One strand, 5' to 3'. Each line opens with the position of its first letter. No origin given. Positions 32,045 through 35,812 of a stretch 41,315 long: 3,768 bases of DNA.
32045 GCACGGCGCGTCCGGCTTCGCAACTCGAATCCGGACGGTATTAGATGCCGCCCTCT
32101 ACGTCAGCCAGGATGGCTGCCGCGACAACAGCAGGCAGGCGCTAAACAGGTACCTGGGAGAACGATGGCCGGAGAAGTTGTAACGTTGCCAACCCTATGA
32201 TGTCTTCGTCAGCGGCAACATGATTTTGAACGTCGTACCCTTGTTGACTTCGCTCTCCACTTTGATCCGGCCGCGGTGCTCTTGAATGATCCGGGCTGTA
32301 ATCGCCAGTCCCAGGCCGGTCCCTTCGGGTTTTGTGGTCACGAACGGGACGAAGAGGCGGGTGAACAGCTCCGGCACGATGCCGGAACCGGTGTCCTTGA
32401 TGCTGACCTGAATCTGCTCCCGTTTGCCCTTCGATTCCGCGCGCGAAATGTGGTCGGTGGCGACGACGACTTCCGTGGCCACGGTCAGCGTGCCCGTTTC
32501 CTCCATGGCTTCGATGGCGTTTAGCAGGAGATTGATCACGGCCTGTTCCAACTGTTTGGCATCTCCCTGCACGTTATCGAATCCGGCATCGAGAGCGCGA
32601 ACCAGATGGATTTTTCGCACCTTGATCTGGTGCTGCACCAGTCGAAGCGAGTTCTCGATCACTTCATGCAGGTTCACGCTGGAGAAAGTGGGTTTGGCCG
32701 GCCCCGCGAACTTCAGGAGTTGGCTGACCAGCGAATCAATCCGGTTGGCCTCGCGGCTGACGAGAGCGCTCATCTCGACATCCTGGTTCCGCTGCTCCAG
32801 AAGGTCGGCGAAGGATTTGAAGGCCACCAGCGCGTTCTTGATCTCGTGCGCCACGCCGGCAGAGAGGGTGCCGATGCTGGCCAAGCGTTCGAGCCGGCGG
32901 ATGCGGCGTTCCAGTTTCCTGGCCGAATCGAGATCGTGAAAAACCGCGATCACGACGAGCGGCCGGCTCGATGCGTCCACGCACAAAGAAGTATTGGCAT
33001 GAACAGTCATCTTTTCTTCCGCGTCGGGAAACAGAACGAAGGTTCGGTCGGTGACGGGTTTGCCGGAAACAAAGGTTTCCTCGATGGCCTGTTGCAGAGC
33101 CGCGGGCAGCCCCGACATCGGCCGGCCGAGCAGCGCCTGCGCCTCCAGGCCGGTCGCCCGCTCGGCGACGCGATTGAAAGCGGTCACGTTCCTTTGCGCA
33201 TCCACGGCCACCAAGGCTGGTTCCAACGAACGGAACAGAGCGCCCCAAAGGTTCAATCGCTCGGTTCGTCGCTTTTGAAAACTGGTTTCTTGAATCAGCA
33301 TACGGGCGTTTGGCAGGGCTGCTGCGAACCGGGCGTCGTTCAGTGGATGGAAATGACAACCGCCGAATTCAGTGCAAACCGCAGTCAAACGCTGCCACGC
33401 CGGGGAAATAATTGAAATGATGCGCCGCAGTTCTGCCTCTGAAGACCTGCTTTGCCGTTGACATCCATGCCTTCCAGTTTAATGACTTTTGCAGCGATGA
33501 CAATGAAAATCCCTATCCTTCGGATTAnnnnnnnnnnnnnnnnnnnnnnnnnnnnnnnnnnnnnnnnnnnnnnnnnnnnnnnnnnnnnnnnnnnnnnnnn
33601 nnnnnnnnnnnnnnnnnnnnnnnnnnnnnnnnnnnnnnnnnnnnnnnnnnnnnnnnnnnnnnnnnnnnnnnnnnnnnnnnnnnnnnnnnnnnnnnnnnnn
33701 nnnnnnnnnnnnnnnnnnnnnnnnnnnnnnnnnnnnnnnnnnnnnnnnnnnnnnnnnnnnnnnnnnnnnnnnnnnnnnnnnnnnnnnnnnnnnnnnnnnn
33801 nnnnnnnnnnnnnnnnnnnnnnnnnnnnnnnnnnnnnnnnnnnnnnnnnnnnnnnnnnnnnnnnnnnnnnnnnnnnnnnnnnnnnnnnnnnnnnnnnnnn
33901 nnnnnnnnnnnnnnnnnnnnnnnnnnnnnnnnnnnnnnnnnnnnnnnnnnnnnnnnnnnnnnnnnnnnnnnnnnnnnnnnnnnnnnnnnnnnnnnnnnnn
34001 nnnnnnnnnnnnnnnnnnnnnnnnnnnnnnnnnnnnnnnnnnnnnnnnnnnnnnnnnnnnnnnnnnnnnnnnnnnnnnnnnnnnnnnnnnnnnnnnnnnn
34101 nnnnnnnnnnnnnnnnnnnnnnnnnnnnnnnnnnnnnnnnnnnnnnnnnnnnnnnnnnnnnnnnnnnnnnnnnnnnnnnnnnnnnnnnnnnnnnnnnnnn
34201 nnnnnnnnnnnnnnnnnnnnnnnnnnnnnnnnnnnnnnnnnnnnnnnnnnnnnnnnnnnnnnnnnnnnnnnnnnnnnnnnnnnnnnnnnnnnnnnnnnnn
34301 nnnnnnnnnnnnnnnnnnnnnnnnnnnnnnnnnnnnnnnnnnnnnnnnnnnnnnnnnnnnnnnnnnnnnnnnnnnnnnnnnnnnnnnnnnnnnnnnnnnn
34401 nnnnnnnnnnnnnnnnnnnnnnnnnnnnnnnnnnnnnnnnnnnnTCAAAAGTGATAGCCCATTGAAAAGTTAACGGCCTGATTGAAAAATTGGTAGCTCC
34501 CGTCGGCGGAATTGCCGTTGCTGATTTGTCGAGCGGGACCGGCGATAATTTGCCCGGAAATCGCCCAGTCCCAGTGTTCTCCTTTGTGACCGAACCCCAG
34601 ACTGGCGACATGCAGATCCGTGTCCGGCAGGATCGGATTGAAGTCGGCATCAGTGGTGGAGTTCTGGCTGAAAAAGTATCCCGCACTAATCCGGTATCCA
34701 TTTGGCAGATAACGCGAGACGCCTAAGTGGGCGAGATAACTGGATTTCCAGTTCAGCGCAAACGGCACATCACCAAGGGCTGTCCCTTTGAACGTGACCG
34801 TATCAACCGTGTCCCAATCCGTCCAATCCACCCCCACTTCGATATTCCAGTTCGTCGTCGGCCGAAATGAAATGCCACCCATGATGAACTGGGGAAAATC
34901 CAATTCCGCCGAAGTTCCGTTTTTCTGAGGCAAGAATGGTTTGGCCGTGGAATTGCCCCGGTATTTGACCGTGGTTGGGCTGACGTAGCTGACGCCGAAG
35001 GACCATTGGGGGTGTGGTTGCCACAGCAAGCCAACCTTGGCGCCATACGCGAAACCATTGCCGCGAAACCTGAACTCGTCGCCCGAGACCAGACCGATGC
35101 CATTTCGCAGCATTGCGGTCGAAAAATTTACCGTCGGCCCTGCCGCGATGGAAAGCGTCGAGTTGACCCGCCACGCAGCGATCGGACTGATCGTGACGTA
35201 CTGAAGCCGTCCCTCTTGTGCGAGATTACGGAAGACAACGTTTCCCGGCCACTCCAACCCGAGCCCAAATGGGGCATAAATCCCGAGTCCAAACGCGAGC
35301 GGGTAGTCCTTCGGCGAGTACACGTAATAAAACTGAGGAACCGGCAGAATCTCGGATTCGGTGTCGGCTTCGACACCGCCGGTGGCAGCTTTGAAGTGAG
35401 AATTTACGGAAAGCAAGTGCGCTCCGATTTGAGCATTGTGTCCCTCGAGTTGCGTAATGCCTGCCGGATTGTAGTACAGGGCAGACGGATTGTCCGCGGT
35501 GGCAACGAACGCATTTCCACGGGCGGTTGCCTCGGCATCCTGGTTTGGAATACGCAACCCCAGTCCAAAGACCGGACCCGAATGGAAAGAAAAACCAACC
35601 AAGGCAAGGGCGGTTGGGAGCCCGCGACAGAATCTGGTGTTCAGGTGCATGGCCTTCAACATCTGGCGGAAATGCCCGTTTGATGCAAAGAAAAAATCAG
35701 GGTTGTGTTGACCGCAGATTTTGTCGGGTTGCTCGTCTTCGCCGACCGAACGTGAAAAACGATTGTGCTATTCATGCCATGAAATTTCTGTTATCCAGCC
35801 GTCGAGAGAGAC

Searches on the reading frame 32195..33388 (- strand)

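Call 20: search_protein_families(library=pfam, proteins=[window:32195-33388:-], max_evalue=0.0001)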
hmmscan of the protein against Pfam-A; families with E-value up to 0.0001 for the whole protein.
window:32195-33388:- (397 aa): 4 families
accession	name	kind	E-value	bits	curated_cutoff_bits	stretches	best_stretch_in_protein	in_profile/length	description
PF02518.31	HATPase_c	-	5.3e-24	85.2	26.4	1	275-394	1-110/111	Histidine kinase-, DNA gyrase B-, and HSP90-like ATPase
PF00989.32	PAS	-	4e-08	33.7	22.6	1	50-152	5-112/113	PAS fold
PF00512.31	HisKA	-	1.2e-07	32.1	26.9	1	173-228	3-61/66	His Kinase A (phospho-acceptor) domain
PF08448.16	PAS_4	-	3.8e-05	24.3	23.1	1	53-154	2-106/110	PAS fold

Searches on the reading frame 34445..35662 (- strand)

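Call 20: search_protein_families(library=pfam, proteins=[window:34445-35662:-], max_evalue=0.0001)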
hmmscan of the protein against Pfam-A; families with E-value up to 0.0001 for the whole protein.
window:34445-35662:- (405 aa): 1 family
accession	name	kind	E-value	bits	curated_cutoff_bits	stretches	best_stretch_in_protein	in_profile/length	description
PF03349.22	Toluene_X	-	3.5e-37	128.3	29.7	1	36-360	13-368/421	Outer membrane protein transport protein (OMPP1/FadL/TodX)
